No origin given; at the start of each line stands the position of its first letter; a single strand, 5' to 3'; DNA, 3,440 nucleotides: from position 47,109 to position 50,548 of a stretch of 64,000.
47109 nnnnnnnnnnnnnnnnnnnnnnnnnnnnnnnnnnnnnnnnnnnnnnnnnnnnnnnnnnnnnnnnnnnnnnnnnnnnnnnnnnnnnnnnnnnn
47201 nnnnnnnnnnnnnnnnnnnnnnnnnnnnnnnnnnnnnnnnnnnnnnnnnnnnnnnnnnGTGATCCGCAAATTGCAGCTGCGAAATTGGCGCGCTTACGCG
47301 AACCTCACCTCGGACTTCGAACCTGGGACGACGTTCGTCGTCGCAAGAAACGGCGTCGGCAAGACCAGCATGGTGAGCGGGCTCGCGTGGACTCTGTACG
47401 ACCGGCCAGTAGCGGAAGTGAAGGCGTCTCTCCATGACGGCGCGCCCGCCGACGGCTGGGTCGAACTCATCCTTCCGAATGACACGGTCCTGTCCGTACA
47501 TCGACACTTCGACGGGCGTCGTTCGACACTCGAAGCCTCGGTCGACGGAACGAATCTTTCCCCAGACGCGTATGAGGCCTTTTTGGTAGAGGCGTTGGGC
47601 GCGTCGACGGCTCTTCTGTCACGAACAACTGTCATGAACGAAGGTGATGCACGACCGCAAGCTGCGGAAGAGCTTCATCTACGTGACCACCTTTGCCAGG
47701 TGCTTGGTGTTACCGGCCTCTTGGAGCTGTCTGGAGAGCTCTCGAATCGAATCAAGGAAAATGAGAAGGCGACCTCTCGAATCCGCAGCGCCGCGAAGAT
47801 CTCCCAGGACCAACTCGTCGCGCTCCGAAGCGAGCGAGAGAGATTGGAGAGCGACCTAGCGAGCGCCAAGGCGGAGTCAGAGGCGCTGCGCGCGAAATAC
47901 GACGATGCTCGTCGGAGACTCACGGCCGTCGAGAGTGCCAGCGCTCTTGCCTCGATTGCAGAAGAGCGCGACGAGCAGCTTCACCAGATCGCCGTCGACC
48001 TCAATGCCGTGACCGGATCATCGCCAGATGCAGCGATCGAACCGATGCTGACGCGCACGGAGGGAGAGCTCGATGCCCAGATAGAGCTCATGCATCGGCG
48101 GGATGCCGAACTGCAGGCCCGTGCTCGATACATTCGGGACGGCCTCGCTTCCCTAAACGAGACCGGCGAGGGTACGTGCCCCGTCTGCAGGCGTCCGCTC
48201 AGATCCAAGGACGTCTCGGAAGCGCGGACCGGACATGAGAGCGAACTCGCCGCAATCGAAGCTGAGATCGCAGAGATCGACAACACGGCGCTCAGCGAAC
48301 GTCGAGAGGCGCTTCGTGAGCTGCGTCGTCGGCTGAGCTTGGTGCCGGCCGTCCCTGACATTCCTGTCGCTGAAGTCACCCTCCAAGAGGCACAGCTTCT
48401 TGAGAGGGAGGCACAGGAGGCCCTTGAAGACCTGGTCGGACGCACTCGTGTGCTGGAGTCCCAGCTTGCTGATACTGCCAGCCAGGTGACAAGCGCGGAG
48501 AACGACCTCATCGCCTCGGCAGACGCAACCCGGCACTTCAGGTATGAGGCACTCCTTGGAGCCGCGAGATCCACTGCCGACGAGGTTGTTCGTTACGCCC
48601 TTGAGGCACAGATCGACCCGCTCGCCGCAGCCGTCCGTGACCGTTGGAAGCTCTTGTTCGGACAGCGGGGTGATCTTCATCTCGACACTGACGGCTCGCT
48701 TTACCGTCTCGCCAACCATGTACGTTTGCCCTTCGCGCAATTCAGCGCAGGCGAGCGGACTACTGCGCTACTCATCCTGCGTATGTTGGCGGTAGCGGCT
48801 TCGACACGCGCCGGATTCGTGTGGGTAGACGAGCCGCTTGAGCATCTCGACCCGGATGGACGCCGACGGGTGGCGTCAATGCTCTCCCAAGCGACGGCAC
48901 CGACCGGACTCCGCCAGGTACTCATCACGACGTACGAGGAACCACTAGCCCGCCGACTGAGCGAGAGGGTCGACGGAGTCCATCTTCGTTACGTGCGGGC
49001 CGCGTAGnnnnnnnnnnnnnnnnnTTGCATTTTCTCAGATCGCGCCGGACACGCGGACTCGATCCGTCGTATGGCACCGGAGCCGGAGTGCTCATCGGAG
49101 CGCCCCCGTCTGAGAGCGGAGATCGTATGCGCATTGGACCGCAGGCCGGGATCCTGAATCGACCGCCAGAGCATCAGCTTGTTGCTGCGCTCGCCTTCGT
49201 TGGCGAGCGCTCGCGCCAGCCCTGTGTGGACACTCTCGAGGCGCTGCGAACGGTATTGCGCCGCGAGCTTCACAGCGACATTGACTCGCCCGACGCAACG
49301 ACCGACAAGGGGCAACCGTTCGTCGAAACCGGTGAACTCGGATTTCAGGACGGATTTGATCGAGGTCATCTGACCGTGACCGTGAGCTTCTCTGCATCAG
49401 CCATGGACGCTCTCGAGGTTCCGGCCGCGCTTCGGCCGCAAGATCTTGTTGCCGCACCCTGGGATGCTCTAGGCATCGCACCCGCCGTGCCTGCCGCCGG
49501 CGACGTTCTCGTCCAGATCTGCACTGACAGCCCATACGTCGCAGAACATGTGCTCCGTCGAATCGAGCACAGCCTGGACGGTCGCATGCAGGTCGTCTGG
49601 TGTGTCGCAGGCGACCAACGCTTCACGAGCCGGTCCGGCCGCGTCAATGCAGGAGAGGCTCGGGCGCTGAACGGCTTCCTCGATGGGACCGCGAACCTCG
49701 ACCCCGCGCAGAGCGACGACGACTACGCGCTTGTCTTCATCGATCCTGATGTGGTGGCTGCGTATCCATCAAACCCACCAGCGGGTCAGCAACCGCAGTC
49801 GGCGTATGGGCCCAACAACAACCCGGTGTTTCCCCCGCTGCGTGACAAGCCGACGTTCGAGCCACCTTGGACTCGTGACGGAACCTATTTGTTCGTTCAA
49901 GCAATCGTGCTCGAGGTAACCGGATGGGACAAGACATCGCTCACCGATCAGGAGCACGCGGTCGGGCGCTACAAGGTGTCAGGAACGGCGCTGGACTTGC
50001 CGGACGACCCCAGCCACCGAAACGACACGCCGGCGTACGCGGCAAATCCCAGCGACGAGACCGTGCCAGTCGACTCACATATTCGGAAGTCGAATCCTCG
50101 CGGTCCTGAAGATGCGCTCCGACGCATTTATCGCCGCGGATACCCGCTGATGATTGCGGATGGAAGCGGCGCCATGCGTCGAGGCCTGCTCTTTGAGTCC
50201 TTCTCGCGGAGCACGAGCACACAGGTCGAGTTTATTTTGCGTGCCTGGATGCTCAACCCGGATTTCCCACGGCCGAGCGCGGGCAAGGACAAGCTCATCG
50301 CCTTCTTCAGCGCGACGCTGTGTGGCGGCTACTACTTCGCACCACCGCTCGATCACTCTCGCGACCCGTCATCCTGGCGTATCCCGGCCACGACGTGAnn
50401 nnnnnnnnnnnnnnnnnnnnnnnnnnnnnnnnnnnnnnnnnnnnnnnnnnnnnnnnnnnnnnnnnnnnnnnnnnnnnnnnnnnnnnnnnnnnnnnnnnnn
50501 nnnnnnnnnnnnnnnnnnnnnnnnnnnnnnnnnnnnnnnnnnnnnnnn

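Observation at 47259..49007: Miniature Rad50/SbcC-like ATPase with a CPVC hook at the protein midpoint and no Mre11/SbcD partner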

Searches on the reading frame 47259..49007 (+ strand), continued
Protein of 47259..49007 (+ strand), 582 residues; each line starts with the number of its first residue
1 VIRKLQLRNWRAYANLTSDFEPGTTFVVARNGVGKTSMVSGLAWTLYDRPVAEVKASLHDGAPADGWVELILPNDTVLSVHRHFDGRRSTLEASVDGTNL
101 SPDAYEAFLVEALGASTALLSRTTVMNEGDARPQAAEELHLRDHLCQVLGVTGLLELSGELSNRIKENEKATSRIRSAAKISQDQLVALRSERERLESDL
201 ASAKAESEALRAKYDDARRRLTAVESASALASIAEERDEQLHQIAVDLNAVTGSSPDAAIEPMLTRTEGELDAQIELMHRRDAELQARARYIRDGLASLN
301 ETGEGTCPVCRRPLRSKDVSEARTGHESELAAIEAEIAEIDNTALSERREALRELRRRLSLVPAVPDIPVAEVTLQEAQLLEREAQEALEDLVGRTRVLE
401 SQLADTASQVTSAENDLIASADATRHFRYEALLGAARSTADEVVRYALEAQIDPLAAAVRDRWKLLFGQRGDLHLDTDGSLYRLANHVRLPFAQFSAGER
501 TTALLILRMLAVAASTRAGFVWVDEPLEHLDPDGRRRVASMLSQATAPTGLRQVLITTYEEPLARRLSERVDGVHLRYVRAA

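Call 111: search_solved_structures(query=A11, max_evalue=0.001)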
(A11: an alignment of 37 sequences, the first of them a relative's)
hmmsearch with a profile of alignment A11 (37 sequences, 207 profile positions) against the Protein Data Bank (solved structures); distinct sequences matched with E-value up to 0.001: 22.
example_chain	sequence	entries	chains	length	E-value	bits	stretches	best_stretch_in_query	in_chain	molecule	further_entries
6pfj_A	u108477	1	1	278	4.7e-08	36.4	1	101-190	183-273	RNA polymerase sigma factor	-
6pfv_A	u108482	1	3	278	5.4e-08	36.2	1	102-190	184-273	RNA polymerase sigma factor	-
7lq4_A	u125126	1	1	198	5e-06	29.8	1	135-194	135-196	WhiG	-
7f0r_F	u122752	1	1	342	5.7e-06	29.7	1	125-196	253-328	RNA polymerase sigma factor RpoS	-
7vf9_F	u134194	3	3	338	6.9e-06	29.4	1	125-195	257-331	RNA polymerase sigma factor RpoS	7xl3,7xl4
3mzy_A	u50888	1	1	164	1.8e-05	28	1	44-184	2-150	RNA polymerase sigma-H factor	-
1rp3_A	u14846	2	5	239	2e-05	27.9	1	114-192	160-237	RNA polymerase sigma factor SIGMA-28 (FliA) | RNA polymerase sigma factor FliA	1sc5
7qh5_A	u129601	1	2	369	3e-05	27.3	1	41-193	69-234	RNA polymerase sigma factor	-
6wmr_Z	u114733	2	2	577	3.5e-05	27.1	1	133-191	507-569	RNA polymerase sigma factor RpoD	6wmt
9isn_F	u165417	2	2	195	4.5e-05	26.7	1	63-191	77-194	ECF sigma factor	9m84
9wsm_F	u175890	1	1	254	9.3e-05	25.7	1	64-190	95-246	RNA polymerase sigma factor FliA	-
9wsf_A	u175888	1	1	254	9.4e-05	25.7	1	64-190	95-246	RNA polymerase sigma factor FliA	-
3t72_o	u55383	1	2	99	0.00014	25.1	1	140-193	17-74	RNA polymerase sigma factor rpoD, DNA-directed RNA polymerase subunit beta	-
8x6g_H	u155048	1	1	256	0.00016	24.9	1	119-190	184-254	RNA polymerase sigma factor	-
1tlh_B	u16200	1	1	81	0.00019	24.7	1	141-191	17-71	RNA polymerase sigma factor rpoD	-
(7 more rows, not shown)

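Call 112: search_protein_representatives(alignment_id=A1)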
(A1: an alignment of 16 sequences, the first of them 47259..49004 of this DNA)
Query: 16 sequences, 590 profile positions. Proteins with E-value up to 0.001 (for the whole library): 31396; up to 1e-10: 7428; up to 1e-30: 569. The best 150 are listed.
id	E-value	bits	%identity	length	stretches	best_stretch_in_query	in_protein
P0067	3.3e-199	680.2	-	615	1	1-589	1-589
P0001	7.0e-194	662.6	-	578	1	5-585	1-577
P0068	2.9e-186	637.5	-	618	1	1-588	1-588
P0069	5.6e-186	636.5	-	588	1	1-586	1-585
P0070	1.0e-184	632.4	-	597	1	1-586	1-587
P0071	1.1e-182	625.6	-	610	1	1-587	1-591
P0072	8.1e-176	602.9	-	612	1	1-588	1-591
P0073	1.2e-174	599.0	-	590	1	1-588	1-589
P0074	7.3e-173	593.2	-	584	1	1-586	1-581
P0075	1.3e-172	592.3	-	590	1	1-586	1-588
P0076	6.8e-172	590.0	-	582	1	1-583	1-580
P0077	1.0e-171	589.4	-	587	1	1-587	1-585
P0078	3.4e-171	587.7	-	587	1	1-588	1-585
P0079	2.2e-170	585.0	-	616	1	1-586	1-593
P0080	1.3e-167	575.8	-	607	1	1-587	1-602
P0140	1.3e-139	483.4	-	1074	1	2-585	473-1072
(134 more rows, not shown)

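Call 117: search_dna_similar(query=window:47259-49004:+, collection=plasmids, mode=protein, max_evalue=1e-10, max_rows=12)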
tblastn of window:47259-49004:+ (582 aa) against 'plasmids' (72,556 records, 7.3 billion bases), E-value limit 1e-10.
Records with a match: 1; places in all: 1; records where one place covers at least 80% of the query: 1.
Best place of each record, by identity: <60% 1.
By first word of the organism name: Mycobacterium 1.
By predicted mobility (MOB-suite, as given by PLSDB): mobilizable 1.
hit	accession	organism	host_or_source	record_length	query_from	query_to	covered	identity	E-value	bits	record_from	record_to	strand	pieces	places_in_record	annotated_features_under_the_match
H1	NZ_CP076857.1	Mycobacterium avium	Homo sapiens,sputum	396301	1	582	100%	30.5%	4e-53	203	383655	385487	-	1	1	AAA family ATPase | hypothetical protein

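Call 118: search_dna_similar(query=window:47259-49004:+, collection=phages, mode=protein, max_evalue=1e-10, max_rows=8)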
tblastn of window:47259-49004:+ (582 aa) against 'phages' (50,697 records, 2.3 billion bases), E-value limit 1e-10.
No match.

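Call 119: get_annotated_region(hit=H1, flank=6000)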
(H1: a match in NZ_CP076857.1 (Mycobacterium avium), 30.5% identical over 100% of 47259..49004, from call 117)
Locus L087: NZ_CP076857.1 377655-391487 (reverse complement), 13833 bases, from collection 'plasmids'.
description: Mycobacterium avium subsp. hominissuis strain OCU873s_P7_4s plasmid pP7a, complete sequence
organism: Mycobacterium avium (NCBI taxid 439334)
taxonomy: Bacteria; Actinomycetota; Actinomycetes; Mycobacteriales; Mycobacteriaceae; Mycobacterium; Mycobacterium avium
host: -; source: Homo sapiens,sputum; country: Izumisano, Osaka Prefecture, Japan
typing (MOB-suite, as given by PLSDB): mobilizable; relaxase MOBF
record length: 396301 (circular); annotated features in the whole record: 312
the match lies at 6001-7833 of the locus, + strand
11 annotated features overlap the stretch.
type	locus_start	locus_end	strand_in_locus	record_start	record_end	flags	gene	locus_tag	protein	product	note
CDS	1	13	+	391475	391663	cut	-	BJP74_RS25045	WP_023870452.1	hypothetical protein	-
CDS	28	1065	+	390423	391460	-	-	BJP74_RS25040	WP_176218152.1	hypothetical protein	-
CDS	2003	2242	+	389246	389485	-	-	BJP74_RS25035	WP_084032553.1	hypothetical protein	-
CDS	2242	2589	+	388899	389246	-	-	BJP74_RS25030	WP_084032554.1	hypothetical protein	-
CDS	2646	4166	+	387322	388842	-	-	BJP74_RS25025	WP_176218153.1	ThiF family adenylyltransferase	-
CDS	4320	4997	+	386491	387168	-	-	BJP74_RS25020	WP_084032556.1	sigma-70 family RNA polymerase sigma factor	GO:0006352 - DNA-templated transcription initiation [Evidence IEA]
CDS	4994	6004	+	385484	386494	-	-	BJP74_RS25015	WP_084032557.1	hypothetical protein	-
CDS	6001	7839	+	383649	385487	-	-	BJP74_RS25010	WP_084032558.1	AAA family ATPase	GO:0006302 - double-strand break repair [Evidence IEA]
CDS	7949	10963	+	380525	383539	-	-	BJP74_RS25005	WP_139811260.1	DEAD/DEAH box helicase family protein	-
CDS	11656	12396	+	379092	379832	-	-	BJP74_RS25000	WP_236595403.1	TnsA-like heteromeric transposase endonuclease subunit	-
CDS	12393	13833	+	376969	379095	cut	-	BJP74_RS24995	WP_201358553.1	Mu transposase C-terminal domain-containing protein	-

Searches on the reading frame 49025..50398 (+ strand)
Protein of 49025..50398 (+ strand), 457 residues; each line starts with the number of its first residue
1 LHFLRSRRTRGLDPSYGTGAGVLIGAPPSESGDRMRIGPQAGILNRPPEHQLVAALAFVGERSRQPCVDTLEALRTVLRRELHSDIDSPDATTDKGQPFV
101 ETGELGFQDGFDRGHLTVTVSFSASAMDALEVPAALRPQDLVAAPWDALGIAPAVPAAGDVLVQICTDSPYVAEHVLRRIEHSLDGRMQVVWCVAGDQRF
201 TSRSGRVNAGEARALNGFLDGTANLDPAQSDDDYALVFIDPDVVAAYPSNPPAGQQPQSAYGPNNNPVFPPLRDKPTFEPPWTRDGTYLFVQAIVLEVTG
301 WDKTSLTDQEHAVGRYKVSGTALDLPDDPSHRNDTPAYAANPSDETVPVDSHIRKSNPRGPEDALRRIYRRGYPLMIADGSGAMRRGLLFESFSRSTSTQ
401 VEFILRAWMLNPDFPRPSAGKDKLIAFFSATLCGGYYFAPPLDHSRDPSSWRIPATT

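Call 7: search_protein_families(library=pfam, proteins=[window:49025-50398:+], max_evalue=0.1)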
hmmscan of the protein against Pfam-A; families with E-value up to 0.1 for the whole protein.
window:49025-50398:+ (457 aa): 2 families
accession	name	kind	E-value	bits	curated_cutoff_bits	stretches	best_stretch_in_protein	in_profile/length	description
PF20628.3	Dyp_perox_C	-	1.2e-26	93.8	20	1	279-443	30-165/166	Dyp-type peroxidase, C-terminal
PF04261.18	Dyp_perox_N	-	2.2e-09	37.9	20.4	1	80-196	32-144/146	Dyp-type peroxidase, N-terminal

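Call 8: search_protein_families(library=padloc, proteins=[window:49025-50398:+], max_evalue=0.1)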
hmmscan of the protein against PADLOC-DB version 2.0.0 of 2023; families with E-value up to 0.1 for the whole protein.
window:49025-50398:+ (457 aa): 0 families

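Call 9: search_protein_families(library=ncbifam, proteins=[window:49025-50398:+], max_evalue=0.1)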
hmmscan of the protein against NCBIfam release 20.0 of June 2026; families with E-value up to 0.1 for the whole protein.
window:49025-50398:+ (457 aa): 2 families
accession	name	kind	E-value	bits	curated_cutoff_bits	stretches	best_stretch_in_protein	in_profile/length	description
TIGR01413.1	Dyp_perox_fam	superfamily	1e-42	146.6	100.5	1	88-443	47-321/323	Dyp-type peroxidase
TIGR01412.1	tat_substr_1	equivalog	2.2e-38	132.2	428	2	279-406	260-382/420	iron uptake transporter deferrochelatase/peroxidase subunit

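Call 100: search_protein_families(library=padloc, proteins=[window:49127-50398:+], max_evalue=0.001)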
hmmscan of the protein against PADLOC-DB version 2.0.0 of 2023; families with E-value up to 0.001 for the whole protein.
window:49127-50398:+ (423 aa): 0 families
